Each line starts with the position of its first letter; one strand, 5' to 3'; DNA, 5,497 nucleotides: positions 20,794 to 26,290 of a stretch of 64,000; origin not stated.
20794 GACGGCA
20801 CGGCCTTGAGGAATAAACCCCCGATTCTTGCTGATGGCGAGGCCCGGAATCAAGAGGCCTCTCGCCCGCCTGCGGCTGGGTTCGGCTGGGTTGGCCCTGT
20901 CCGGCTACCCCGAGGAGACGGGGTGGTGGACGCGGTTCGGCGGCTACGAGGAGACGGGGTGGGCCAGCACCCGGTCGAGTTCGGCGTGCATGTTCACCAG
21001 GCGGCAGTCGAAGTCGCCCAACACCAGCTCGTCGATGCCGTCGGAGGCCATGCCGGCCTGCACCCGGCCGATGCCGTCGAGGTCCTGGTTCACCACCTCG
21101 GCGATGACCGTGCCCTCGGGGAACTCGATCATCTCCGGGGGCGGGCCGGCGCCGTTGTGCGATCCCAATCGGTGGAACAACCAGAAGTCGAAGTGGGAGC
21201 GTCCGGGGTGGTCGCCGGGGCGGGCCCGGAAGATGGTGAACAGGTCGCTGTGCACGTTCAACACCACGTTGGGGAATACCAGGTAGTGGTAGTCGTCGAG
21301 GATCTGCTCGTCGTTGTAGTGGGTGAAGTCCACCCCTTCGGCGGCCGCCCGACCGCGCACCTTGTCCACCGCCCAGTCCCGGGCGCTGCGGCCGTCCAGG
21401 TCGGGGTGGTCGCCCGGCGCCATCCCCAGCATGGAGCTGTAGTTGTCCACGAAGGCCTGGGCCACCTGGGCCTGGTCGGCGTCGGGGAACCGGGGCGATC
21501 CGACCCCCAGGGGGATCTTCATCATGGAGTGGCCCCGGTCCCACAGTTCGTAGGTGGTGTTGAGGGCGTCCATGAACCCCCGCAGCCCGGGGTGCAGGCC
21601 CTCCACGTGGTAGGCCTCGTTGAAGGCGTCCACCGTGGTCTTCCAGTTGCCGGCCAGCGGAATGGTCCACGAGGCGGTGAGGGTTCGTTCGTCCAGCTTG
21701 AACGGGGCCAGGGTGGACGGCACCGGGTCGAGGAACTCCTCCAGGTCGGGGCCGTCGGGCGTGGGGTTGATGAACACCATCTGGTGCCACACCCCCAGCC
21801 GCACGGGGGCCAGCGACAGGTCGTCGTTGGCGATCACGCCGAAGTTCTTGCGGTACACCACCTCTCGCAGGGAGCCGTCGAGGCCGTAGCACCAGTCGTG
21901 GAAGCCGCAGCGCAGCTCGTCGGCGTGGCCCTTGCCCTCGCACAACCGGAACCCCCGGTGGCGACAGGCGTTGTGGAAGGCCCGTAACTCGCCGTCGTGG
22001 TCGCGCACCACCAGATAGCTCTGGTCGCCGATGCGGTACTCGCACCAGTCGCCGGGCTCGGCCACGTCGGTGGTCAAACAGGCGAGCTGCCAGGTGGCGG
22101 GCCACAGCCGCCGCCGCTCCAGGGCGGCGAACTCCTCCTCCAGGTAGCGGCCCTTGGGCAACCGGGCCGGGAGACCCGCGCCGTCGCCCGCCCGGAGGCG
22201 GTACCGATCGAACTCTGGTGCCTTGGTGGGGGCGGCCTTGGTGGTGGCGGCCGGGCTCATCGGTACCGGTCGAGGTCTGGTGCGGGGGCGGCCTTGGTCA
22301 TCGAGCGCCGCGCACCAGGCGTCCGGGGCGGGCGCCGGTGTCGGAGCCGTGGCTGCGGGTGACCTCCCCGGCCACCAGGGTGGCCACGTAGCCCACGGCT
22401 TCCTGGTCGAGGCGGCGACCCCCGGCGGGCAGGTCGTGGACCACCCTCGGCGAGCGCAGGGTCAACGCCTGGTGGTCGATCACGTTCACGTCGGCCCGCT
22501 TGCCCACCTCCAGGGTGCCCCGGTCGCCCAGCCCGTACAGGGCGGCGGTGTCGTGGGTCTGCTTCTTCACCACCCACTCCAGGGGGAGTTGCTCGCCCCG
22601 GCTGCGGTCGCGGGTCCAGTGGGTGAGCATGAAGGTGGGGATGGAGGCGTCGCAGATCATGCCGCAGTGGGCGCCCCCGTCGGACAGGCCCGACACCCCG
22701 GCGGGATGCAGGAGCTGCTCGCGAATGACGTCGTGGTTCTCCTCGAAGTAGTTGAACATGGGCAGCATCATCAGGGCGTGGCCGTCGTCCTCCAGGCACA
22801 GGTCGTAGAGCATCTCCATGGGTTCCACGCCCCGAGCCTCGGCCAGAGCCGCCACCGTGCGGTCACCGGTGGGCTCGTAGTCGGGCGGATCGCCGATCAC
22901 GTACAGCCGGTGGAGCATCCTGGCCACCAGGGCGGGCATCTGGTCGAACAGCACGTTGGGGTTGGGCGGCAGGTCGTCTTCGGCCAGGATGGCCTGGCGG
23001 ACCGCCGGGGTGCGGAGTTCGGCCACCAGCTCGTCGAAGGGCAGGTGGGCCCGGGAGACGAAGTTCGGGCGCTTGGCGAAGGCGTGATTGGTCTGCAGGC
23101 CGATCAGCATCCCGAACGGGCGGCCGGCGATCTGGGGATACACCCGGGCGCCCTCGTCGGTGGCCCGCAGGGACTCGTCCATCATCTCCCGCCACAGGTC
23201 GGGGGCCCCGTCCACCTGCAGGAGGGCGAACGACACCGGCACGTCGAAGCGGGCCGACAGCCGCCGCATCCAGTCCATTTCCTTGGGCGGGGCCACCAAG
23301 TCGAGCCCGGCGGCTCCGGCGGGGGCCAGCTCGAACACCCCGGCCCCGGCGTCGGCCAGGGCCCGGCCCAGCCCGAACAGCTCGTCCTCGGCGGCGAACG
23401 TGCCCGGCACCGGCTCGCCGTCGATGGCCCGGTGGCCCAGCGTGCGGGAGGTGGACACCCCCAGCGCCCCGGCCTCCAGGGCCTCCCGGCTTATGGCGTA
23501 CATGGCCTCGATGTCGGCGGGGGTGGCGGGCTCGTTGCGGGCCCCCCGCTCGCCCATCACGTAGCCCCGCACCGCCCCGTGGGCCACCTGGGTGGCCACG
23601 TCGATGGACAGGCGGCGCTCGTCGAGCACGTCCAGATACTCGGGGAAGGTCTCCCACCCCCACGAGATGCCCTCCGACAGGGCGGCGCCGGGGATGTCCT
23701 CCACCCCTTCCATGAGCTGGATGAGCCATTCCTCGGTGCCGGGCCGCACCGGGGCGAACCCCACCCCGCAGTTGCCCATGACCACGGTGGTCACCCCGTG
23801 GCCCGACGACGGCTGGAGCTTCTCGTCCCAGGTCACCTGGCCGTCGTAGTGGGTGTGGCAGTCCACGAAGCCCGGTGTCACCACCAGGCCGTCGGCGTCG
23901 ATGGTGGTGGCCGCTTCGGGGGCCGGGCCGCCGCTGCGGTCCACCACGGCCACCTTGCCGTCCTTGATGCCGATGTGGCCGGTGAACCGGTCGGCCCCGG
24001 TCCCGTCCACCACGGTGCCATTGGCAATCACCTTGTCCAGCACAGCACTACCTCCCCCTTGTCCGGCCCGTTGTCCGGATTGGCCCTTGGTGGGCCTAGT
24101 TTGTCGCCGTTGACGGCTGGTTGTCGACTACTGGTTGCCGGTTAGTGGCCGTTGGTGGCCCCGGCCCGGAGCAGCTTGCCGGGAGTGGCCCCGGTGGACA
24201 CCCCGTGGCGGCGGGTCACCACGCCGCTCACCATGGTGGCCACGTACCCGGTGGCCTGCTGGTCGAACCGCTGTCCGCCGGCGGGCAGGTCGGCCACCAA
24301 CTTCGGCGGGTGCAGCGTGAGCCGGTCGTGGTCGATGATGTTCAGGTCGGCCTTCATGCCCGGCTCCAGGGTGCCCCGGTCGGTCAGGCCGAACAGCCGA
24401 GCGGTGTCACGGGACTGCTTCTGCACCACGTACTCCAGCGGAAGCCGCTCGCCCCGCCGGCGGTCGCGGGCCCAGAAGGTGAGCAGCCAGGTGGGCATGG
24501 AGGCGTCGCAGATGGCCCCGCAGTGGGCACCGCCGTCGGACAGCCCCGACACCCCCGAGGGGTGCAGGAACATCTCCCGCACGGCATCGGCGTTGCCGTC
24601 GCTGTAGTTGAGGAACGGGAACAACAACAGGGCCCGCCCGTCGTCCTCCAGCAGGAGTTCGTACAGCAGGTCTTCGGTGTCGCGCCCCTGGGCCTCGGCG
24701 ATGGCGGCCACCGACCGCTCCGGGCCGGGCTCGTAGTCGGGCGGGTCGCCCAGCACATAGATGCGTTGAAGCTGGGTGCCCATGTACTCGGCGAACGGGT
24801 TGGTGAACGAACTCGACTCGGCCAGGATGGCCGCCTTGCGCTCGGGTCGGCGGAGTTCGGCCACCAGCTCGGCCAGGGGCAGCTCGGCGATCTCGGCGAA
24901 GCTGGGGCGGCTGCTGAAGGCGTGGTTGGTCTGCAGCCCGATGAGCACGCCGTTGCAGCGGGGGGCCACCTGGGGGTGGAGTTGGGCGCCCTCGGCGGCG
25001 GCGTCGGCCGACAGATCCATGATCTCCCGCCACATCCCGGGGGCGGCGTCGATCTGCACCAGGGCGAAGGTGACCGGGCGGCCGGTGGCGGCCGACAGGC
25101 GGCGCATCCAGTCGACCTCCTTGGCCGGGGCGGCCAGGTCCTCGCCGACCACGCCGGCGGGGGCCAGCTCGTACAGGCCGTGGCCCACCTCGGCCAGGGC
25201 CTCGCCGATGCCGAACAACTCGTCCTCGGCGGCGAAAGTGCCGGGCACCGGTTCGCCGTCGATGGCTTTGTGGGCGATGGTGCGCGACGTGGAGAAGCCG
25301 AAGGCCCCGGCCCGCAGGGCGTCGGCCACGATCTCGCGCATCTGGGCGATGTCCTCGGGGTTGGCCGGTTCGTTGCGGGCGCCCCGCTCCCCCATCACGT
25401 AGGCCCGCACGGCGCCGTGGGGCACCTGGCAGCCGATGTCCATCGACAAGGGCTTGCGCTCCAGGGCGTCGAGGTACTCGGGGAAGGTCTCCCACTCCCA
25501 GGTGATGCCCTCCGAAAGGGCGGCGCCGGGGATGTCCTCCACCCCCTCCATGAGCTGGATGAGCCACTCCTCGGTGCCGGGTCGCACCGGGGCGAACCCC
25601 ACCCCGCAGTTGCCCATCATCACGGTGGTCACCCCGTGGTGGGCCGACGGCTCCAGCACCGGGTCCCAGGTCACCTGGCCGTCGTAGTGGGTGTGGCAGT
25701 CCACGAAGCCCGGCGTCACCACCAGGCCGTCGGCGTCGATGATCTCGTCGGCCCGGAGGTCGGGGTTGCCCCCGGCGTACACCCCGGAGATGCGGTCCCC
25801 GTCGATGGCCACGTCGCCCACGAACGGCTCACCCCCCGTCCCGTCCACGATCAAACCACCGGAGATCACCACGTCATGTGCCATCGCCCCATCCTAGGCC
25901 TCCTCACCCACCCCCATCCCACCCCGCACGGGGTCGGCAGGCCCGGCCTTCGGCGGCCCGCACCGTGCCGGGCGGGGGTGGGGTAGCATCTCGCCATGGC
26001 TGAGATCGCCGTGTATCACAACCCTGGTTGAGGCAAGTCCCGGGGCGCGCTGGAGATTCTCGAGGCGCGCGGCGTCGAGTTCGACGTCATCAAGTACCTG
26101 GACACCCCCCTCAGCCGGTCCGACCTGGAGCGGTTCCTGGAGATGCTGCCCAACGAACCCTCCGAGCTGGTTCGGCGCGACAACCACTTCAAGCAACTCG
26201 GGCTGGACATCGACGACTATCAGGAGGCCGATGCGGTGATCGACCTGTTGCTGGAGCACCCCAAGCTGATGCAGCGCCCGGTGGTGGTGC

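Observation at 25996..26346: In-frame TGA at the catalytic-Cys codon of an ArsC-family gene, followed by a SECIS-like hairpin: a candidate selenoprotein that the ORF track misses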

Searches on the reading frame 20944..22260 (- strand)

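Call 24: search_protein_families(library=pfam, proteins=[window:20944-22260:-], max_evalue=0.00001)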
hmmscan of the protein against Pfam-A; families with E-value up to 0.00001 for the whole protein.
window:20944-22260:- (438 aa): 2 families
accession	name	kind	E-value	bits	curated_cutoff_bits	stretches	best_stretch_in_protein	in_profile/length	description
PF00848.25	Ring_hydroxyl_A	-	1.6e-22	80.9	24.9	1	195-433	7-207/208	Ring hydroxylating alpha subunit (catalytic domain)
PF00355.32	Rieske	-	8.8e-19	67.7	20.3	1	56-134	1-78/88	Rieske [2Fe-2S] domain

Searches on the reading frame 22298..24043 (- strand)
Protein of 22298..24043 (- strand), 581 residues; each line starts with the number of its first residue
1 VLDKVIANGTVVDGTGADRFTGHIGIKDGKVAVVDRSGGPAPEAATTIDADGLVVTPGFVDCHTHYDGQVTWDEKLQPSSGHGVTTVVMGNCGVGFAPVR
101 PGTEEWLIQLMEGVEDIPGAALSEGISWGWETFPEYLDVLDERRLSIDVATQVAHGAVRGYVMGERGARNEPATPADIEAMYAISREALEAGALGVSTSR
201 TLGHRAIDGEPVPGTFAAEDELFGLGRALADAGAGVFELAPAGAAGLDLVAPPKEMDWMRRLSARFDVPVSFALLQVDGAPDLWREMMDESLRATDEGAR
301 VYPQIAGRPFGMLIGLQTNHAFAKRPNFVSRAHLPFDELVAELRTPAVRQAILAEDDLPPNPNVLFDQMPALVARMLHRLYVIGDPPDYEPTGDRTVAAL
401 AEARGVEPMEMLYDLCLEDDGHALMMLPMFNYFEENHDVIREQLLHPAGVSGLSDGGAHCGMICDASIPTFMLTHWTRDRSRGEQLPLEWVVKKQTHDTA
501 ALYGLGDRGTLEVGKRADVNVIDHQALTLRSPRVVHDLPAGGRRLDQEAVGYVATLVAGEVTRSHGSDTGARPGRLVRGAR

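Call 24: search_protein_families(library=pfam, proteins=[window:22298-24043:-], max_evalue=0.00001)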
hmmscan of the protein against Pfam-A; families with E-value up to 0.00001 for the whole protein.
window:22298-24043:- (581 aa): 2 families
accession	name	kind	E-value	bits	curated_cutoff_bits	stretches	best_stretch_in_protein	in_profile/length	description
PF07969.17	Amidohydro_3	-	5.1e-56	191.5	29.7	1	47-562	2-471/472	Amidohydrolase family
PF01979.26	Amidohydro_1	-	2.2e-08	34.2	25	0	457-524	242-320/345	Amidohydrolase family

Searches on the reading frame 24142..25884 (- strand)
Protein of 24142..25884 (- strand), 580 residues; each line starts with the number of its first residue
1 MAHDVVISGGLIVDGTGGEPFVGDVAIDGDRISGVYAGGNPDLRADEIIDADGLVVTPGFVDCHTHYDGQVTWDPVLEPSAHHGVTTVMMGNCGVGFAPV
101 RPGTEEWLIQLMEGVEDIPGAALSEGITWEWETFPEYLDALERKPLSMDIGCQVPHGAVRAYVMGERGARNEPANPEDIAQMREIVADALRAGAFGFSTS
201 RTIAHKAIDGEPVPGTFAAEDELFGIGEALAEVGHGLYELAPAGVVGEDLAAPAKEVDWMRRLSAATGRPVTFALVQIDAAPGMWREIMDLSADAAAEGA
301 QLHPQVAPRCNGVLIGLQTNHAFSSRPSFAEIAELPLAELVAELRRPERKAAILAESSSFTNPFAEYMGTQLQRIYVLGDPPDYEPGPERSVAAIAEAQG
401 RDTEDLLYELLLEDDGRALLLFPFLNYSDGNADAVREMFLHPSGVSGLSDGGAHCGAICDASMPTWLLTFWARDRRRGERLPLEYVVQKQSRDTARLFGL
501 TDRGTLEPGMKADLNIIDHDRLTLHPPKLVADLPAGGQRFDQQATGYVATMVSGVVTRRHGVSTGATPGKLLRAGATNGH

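Call 21: find_encoding_contigs(protein=window:24142-25884:-, flank=10000, max_places=4)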
Protein window:24142-25884:- (580 aa): no gene with exactly this product is on record in the collection.

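Call 24: search_protein_families(library=pfam, proteins=[window:24142-25884:-], max_evalue=0.00001)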
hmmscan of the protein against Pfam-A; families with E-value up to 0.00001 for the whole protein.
window:24142-25884:- (580 aa): 2 families
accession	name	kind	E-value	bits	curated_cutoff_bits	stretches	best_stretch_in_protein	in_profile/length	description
PF07969.17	Amidohydro_3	-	2e-53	183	29.7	1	47-557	1-471/472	Amidohydrolase family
PF01979.26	Amidohydro_1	-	3.4e-08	33.5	25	0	479-525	279-321/345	Amidohydrolase family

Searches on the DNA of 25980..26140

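Call 56: search_rna_families(source=window, start=25980, end=26140, threshold=evalue, max_evalue=10)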
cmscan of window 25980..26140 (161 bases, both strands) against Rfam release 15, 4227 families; matches with E-value up to 10: 5.
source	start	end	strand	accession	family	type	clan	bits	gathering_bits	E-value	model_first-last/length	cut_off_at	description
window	26037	26111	+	RF02221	sRNA-Xcc1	Gene; sRNA;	-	17.8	53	0.74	1-87/87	no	sRNA-Xcc1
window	26109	26119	-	RF01149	sR10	Gene; snRNA; snoRNA; CD-box;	-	12.9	45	0.3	44-54/54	no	Small nucleolar RNA sR10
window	26009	26101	-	RF00604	SNORD88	Gene; snRNA; snoRNA; CD-box;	CL00071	12.5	46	4.3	1-91/91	no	Small nucleolar RNA SNORD88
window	26103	26140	+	RF04061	mir-1420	Gene; miRNA;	-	12.3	70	7.1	1-39/87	3'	mir-1420 microRNA precursor family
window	26052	26110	-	RF00858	mir-306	Gene; miRNA;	-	12.1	52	5.7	1-81/81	no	mir-306 microRNA precursor family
